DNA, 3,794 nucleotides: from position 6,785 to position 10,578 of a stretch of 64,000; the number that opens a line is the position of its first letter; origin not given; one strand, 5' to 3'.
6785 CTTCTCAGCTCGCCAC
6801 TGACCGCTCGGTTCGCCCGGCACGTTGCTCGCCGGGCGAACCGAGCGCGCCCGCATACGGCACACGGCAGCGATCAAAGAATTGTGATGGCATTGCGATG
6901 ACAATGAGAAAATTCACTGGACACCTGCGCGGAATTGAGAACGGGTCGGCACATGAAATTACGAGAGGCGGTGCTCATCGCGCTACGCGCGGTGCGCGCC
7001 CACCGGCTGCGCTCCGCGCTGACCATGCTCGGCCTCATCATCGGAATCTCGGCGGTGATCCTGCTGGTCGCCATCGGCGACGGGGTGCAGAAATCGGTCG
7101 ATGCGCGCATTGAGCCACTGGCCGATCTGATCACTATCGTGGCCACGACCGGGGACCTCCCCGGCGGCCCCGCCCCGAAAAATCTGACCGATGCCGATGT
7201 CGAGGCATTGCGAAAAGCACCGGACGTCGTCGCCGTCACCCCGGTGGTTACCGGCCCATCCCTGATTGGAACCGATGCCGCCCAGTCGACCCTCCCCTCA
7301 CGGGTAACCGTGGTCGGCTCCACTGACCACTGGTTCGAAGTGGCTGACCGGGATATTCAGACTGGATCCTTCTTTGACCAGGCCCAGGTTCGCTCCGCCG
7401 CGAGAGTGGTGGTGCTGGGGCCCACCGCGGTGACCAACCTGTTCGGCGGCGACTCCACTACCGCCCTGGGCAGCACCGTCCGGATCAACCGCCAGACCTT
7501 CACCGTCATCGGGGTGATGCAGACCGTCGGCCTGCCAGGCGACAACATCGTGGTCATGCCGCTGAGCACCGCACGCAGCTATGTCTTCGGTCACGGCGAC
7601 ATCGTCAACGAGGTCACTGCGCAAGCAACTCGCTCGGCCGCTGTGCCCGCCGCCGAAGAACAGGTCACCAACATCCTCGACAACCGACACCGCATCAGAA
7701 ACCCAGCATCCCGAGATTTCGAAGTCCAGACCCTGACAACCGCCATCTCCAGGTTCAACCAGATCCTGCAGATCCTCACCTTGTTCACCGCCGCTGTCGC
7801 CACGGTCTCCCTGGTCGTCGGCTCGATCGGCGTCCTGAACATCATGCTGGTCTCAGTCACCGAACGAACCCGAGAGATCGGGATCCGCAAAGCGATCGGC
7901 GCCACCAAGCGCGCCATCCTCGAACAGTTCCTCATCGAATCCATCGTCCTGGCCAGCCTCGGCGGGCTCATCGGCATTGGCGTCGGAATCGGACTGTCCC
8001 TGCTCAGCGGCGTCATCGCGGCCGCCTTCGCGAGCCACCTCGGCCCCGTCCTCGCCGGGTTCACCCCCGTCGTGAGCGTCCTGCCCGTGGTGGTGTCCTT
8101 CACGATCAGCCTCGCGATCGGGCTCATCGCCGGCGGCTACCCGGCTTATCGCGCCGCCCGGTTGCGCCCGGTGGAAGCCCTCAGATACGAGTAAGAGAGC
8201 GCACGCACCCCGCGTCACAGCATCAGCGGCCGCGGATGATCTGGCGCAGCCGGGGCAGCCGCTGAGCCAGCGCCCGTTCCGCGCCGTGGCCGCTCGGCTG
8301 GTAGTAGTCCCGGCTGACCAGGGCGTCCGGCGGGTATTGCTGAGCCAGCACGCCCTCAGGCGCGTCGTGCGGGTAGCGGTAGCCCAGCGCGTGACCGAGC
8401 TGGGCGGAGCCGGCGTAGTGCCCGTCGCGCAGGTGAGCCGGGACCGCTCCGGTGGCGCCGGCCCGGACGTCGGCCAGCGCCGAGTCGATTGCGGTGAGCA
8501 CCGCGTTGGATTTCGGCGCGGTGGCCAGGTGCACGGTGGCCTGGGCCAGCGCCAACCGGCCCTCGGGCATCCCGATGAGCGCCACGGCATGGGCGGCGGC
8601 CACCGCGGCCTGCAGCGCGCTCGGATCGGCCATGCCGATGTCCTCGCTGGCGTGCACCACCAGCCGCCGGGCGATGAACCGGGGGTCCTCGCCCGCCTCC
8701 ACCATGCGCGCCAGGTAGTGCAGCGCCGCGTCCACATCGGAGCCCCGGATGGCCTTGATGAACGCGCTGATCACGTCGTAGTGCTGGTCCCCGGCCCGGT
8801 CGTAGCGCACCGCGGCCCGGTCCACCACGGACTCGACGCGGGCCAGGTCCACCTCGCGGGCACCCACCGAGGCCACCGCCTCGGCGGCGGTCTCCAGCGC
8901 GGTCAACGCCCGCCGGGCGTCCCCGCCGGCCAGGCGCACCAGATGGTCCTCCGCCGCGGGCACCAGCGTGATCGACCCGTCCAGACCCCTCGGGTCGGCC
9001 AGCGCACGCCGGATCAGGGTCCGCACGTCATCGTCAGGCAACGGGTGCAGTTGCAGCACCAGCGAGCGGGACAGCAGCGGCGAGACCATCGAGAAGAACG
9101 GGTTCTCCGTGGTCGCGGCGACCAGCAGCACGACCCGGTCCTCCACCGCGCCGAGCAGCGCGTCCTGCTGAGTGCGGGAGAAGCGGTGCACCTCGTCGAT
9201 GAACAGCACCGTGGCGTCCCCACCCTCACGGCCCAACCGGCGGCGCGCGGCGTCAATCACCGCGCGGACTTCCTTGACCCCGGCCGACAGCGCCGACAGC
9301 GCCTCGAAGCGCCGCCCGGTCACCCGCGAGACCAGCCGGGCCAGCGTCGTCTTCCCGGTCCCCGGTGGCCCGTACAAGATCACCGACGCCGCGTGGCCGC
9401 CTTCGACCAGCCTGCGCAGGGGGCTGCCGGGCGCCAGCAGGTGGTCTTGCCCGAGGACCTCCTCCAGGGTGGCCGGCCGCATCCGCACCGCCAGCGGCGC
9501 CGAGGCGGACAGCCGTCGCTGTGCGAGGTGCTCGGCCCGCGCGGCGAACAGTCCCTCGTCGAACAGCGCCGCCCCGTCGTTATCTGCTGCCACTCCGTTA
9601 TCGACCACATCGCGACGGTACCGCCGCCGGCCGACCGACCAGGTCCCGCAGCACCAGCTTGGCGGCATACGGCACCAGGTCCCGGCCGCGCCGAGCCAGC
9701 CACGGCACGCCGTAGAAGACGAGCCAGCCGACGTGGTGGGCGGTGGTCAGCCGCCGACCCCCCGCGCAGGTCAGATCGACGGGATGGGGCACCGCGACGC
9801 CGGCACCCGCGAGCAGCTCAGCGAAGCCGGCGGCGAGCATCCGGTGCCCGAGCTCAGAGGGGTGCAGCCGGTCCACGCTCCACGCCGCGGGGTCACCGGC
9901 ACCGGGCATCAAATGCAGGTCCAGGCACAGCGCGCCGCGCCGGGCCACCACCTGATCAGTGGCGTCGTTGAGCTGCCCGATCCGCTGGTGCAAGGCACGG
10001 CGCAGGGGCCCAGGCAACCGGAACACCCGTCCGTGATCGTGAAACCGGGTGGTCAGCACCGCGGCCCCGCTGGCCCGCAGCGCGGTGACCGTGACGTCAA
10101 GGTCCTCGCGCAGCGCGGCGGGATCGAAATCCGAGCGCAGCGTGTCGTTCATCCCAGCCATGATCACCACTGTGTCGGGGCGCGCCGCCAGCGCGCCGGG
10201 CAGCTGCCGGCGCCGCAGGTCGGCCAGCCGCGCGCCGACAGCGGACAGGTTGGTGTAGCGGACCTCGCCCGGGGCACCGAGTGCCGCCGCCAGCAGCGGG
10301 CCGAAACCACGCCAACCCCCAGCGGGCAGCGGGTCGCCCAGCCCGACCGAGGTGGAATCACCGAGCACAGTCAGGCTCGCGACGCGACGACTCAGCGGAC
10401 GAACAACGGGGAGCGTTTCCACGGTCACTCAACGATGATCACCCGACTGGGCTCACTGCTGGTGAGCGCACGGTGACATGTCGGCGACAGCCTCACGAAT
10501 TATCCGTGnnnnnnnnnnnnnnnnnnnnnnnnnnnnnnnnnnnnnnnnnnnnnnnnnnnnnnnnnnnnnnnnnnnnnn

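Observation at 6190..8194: Uncharged 50-aa Gly/Ser/Thr/Leu peptide joined to a self-cleaving S74 chaperone domain, followed by an orphan MacB-type permease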

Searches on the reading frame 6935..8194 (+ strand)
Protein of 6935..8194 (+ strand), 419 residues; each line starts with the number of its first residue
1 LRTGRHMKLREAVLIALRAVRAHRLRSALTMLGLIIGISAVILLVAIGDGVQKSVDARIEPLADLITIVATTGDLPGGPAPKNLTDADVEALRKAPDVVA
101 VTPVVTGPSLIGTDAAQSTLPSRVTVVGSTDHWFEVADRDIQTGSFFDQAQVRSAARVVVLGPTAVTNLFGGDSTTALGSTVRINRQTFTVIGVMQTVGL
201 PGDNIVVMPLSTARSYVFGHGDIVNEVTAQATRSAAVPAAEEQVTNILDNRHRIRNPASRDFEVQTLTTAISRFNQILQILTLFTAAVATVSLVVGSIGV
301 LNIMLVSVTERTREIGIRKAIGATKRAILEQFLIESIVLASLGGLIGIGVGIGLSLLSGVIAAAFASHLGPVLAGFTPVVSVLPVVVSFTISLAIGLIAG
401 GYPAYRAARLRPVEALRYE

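Call 3: search_protein_families(library=pfam, proteins=[window:6935-8194:+], max_evalue=1)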
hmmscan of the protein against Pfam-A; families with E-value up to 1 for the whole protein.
window:6935-8194:+ (419 aa): 2 families
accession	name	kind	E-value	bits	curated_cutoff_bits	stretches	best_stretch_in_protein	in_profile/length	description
PF12704.14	MacB_PCD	-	5.4e-44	151.4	27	1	27-246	1-206/207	MacB-like periplasmic core domain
PF02687.27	FtsX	-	3e-19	69.7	25.5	1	287-410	2-118/120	FtsX-like permease C-terminal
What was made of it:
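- On MacB-type ABC transporter: PF12704 at E=5e-44 and PF02687 at E=3e-19 (call 3).
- Checked: The permease at 6953-8194 has MacB_PCD plus FtsX domains (call 3).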

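Call 31: search_protein_families(library=ncbifam, proteins=[window:6953-8194:+], max_evalue=10)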
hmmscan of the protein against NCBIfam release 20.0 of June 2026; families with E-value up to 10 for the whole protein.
window:6953-8194:+ (413 aa): 12 families
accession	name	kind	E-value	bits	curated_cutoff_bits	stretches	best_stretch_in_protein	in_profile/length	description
NF007826.0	PRK10535.1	equivalog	1.4e-61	208.6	966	1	2-411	253-646/648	macrolide ABC transporter ATP-binding protein/permease MacB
TIGR03434.1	ADOP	subfamily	1.2e-35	122.8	622.3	1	7-411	5-400/803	ADOP family duplicated permease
TIGR02212.1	lolCE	equivalog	1.3e-22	80.3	362.45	1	12-413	9-411/411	lipoprotein-releasing ABC transporter permease subunit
NF008357.0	PRK11146.1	exception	7.3e-11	41.5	439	1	19-410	25-411/414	lipoprotein-releasing ABC transporter permease subunit LolE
NF008076.0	PRK10814.1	exception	2.9e-10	39.7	473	1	14-413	20-399/399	lipoprotein-releasing ABC transporter permease subunit LolC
NF038346.1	FtsX_actino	exception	1.2e-09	37.9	250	1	258-388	162-294/308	permease-like cell division protein FtsX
TIGR02213.1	lolE_release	exception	6.6e-09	35.1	540.35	1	19-410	22-408/411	lipoprotein-releasing ABC transporter permease subunit LolE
TIGR00439.2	FtsX_Gneg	equivalog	6.9e-07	28.7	255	1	261-388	152-281/292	permease-like cell division protein FtsX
NF038347.1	FtsX_Gpos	exception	2e-05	24.1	225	1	259-362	151-255/296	permease-like cell division protein FtsX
TIGR01185.1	devC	equivalog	0.0002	20.5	290.35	1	278-378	261-354/380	ABC transporter permease DevC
NF038008.1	ABC_perm_DarB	equivalog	0.14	10.1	700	1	276-336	275-333/777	darobactin export ABC transporter permease subunit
NF041854.1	ABC_perm_YbbP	equivalog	0.15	9.9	999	1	238-411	213-369/806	putative ABC transporter permease subunit YbbP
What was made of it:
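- Closest known: MacB-type tripartite/ABC exporters and peptide-immunity systems. Same: The best NCBIfam match is the permease half of MacB (calls 3, 31).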

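Call 36: find_related_loci(query=window:6953-8191:+, collection=metagenome_contigs, flank=3000)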
Query window:6953-8191:+ (413 aa) in metagenome_contigs; peptide patterns used: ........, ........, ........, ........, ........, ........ (x = any residue, [..] = any of these).
600 stretches matched a pattern (row limit reached: there are more); 169 encode a relative of the query (tblastn E <= 1e-3); the best 80 are kept; 80 distinct loci.
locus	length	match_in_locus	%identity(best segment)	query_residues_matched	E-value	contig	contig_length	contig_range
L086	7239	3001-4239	77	1-413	0e+0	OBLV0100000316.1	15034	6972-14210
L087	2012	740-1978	76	1-413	0e+0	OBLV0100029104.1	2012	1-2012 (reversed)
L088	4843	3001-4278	66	1-413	2e-171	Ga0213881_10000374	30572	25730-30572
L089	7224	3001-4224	63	1-413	8e-165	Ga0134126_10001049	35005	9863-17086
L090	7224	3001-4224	63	1-413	8e-165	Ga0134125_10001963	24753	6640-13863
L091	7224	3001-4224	66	1-413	6e-163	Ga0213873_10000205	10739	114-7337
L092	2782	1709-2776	78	1-356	8e-172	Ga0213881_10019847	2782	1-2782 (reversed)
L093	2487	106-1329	61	1-413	1e-170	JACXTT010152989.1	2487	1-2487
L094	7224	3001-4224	63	1-413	6e-159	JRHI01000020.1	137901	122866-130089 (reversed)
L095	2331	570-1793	63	1-413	2e-170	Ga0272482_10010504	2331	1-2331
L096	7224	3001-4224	64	1-413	1e-158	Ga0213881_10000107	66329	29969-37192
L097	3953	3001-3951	81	1-318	2e-161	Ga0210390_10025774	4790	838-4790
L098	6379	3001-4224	64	1-413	3e-156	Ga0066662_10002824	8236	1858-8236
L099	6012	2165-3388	64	1-413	3e-157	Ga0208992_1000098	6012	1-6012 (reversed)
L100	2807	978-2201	64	1-413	1e-164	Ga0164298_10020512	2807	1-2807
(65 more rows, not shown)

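Call 72: search_protein_families(library=padloc, proteins=[window:6953-8194:+], max_evalue=0.01)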
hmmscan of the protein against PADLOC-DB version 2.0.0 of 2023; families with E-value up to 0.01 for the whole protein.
window:6953-8194:+ (413 aa): 2 families
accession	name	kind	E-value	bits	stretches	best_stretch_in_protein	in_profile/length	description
PDLC01991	CARF_m8--CARF_LolE_TM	-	9.7e-05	18.7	1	6-402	171-548/810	-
PDLC01990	CARF_m8--CARF_Beta-galactosidase_LolE_TM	-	0.00023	16.6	1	278-404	1411-1528/1791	-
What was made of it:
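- Tried and rejected: PADLOC gave only generic LolE-like TM hits (call 72).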

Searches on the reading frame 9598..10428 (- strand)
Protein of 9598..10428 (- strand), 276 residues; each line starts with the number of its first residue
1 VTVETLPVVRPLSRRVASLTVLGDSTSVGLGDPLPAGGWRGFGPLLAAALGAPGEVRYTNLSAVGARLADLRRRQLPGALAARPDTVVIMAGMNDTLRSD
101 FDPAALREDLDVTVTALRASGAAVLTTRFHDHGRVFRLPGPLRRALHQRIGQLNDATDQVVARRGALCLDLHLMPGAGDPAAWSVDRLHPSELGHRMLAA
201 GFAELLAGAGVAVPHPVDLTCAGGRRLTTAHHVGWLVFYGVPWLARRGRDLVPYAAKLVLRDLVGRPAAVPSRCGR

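Call 35: search_protein_families(library=pfam, proteins=[window:9598-10428:-], max_evalue=0.00001)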
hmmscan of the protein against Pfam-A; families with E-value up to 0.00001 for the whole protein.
window:9598-10428:- (276 aa): 2 families
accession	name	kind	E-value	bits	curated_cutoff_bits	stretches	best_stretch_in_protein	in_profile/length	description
PF13472.12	Lipase_GDSL_2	-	5.5e-26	92.6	32.9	1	21-196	1-177/178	GDSL-like Lipase/Acylhydrolase family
PF00657.28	Lipase_GDSL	-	2.3e-14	54.5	23.6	1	20-200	2-206/208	GDSL-like Lipase/Acylhydrolase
